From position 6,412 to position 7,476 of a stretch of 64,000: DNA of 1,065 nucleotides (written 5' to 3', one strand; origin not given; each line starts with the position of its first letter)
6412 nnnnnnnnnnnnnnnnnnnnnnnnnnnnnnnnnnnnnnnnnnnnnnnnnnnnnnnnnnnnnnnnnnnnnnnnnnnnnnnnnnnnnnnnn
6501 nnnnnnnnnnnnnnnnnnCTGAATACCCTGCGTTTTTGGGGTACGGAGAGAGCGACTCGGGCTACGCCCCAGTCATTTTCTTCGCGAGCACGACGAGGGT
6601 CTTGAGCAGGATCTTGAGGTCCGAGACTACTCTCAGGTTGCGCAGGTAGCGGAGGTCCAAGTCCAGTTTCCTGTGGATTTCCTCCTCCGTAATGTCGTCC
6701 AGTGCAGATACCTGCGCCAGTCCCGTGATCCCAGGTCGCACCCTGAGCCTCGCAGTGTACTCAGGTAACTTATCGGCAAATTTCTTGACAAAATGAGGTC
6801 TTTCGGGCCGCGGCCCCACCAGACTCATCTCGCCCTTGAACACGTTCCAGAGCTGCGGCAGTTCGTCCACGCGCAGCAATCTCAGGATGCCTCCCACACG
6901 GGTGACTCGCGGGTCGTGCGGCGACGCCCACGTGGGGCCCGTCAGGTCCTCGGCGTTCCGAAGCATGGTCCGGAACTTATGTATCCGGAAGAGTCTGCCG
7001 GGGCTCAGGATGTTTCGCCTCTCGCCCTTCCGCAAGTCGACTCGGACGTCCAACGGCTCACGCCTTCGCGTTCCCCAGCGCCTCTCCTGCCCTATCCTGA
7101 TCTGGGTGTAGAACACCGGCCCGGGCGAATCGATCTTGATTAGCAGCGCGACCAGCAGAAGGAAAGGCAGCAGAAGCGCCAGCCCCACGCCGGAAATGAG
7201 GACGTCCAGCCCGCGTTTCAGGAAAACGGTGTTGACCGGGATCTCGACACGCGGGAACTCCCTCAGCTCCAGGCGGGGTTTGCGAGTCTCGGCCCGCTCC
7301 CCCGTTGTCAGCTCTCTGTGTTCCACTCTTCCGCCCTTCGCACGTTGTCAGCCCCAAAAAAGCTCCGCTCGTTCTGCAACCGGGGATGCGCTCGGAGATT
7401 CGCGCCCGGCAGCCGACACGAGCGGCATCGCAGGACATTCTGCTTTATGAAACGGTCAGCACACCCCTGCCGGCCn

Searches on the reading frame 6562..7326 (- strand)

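Call 4: search_protein_families(library=pfam, proteins=[window:6562-7326:-], max_evalue=0.1)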
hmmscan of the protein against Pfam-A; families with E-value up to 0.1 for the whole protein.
window:6562-7326:- (254 aa): 1 family
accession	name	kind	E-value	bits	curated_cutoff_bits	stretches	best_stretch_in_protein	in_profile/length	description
PF02397.22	Bac_transf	-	2.5e-58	197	27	2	109-247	45-177/179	Bacterial sugar transferase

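Call 5: search_protein_families(library=ncbifam, proteins=[window:6562-7326:-], max_evalue=0.1)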
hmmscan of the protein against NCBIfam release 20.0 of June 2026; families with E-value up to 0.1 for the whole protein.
window:6562-7326:- (254 aa): 10 families
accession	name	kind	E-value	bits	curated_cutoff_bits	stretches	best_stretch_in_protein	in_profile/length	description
TIGR03025.1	EPS_sugtrans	subfamily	3.6e-76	257.2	295.55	2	110-250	303-441/445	exopolysaccharide biosynthesis polyprenyl glycosylphosphotransferase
TIGR03023.1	WcaJ_sugtrans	equivalog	2.2e-66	225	410.75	2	110-249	308-448/453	undecaprenyl-phosphate glucose phosphotransferase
TIGR03013.1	EpsB_2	subfamily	1.5e-58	198.9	393.35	2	109-247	299-437/443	TIGR03013 family XrtA/PEP-CTERM system glycosyltransferase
TIGR03022.1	WbaP_sugtrans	subfamily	5.4e-49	167.7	403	2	110-250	304-452/456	undecaprenyl-phosphate galactose phosphotransferase WbaP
NF052601.1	undeca_RfbP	equivalog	3.2e-43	147.7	330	2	137-248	131-236/244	undecaprenyl-phosphate galactose phosphotransferase family protein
NF041877.1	EPS_EpsZ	equivalog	3.4e-39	134.8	800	2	109-247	310-452/459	exopolysaccharide biosynthesis polyisoprenyl-phosphate hexose-1-phosphate transferase EpsZ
NF007518.0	PRK10124.1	equivalog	3.3e-35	121.7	684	2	110-244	319-454/464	undecaprenyl-phosphate glucose phosphotransferase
NF050817.1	PolSacchBiosHfsE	equivalog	6.3e-35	120.8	750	2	115-247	322-459/467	polysaccharide biosynthesis protein HfsE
NF011751.0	PRK15204.1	equivalog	6.1e-23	81.2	907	1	137-249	365-471/476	undecaprenyl-phosphate galactose phosphotransferase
NF045514.1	glycotran_HepC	equivalog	1e-20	74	140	2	109-174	161-211/220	heterocyst development glycosyltransferase HepC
